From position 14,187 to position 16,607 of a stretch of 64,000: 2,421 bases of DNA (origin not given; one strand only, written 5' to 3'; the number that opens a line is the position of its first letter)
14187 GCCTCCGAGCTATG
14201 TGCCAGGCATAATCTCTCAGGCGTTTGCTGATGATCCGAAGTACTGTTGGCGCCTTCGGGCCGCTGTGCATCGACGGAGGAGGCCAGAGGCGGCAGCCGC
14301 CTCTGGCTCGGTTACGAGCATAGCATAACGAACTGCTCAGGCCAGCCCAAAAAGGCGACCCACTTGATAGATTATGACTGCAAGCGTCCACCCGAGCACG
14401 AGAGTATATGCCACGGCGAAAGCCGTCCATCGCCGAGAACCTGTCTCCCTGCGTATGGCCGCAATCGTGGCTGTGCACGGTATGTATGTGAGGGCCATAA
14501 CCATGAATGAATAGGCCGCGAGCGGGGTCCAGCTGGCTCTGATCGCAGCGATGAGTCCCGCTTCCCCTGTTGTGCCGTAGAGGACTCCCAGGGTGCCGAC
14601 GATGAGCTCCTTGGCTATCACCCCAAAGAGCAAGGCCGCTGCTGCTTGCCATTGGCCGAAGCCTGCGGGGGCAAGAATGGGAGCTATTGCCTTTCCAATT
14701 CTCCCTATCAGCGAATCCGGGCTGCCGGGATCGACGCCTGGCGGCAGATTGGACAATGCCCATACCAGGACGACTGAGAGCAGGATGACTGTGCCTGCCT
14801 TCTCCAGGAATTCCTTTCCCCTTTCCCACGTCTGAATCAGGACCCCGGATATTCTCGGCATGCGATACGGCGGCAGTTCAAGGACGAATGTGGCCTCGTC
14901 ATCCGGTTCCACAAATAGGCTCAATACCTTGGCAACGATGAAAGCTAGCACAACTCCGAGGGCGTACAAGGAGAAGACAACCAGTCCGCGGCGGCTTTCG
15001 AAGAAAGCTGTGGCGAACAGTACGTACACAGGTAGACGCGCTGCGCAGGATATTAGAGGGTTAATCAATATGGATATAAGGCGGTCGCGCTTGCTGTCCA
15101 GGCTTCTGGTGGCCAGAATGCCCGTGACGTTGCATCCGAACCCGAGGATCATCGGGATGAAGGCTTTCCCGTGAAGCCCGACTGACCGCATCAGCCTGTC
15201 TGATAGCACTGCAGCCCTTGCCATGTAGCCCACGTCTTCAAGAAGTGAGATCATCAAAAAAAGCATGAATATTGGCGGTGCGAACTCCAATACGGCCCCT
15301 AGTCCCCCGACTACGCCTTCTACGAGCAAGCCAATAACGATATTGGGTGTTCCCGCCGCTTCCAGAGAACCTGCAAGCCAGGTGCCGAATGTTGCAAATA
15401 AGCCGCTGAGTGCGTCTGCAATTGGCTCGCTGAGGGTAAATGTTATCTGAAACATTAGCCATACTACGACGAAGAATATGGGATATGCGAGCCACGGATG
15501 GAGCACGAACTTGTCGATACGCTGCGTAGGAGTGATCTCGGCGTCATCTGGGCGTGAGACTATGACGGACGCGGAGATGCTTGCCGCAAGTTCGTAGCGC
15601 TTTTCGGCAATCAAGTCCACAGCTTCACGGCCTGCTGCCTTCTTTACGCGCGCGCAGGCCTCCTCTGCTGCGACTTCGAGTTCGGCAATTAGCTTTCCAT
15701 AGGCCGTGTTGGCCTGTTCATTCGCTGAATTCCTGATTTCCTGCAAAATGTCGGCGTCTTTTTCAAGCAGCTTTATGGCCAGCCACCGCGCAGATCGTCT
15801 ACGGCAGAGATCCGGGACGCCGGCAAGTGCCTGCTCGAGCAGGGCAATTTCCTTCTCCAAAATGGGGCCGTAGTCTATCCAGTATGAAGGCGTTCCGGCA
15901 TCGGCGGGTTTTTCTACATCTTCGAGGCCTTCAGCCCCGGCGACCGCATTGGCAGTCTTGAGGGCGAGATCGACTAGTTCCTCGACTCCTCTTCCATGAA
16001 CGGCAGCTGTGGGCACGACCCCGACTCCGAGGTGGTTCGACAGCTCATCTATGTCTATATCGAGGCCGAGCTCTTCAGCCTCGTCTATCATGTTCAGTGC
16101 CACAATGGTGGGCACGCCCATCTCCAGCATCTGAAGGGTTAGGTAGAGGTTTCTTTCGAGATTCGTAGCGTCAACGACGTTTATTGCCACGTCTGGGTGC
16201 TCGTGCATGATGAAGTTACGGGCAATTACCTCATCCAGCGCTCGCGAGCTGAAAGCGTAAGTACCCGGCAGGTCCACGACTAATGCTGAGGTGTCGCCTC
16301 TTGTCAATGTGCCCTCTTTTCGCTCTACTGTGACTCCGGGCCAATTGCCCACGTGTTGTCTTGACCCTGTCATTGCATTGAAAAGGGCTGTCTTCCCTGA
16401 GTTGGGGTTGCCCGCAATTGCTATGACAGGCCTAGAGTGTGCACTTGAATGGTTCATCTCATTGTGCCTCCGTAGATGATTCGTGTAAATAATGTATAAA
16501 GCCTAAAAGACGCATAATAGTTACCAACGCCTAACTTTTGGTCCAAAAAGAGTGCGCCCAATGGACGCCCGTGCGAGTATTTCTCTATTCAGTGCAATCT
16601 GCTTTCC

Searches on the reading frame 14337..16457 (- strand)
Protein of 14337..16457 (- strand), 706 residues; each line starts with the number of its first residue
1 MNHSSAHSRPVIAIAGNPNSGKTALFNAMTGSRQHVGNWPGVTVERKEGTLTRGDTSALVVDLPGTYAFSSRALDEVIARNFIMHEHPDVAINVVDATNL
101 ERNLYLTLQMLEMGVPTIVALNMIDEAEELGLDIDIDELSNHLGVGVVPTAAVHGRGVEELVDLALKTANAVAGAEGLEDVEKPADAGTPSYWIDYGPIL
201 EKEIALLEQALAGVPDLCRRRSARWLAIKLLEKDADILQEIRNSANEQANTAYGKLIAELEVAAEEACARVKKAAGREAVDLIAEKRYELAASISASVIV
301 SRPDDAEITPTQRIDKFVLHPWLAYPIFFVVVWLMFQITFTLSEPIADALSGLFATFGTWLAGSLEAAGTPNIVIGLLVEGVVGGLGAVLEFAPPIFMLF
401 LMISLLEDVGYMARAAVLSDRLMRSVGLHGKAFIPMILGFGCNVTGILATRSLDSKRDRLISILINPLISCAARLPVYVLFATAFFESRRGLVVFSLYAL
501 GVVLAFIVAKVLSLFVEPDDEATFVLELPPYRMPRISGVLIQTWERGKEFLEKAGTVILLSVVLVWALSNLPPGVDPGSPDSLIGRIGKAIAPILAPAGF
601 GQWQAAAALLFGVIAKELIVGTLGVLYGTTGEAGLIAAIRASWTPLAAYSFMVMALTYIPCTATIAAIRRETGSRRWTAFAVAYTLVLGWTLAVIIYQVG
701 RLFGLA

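Call 56: search_protein_families(library=pfam, proteins=[window:14337-16457:-], max_evalue=0.00001)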
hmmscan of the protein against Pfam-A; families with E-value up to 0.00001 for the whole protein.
window:14337-16457:- (706 aa): 6 families
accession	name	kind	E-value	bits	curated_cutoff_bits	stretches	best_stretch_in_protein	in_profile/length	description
PF02421.24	FeoB_N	-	3.2e-64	215.6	27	1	12-163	3-154/156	Ferrous iron transport protein B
PF07670.19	Gate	-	1.2e-37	129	29.6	2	390-482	2-101/104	Nucleoside recognition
PF07664.17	FeoB_C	-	2e-20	72.7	26.6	1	494-546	1-54/54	Ferrous iron transport protein B C terminus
PF01926.29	MMR_HSR1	-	2.4e-19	69.9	21.9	1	12-122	2-112/113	50S ribosome-binding GTPase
PF17910.6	FeoB_Cyto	-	8.8e-16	58.5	23.4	1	196-299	1-89/90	FeoB cytosolic helical domain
PF00009.33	GTP_EFTU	-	4.1e-07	30.2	26.5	0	41-167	54-184/188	Elongation factor Tu GTP binding domain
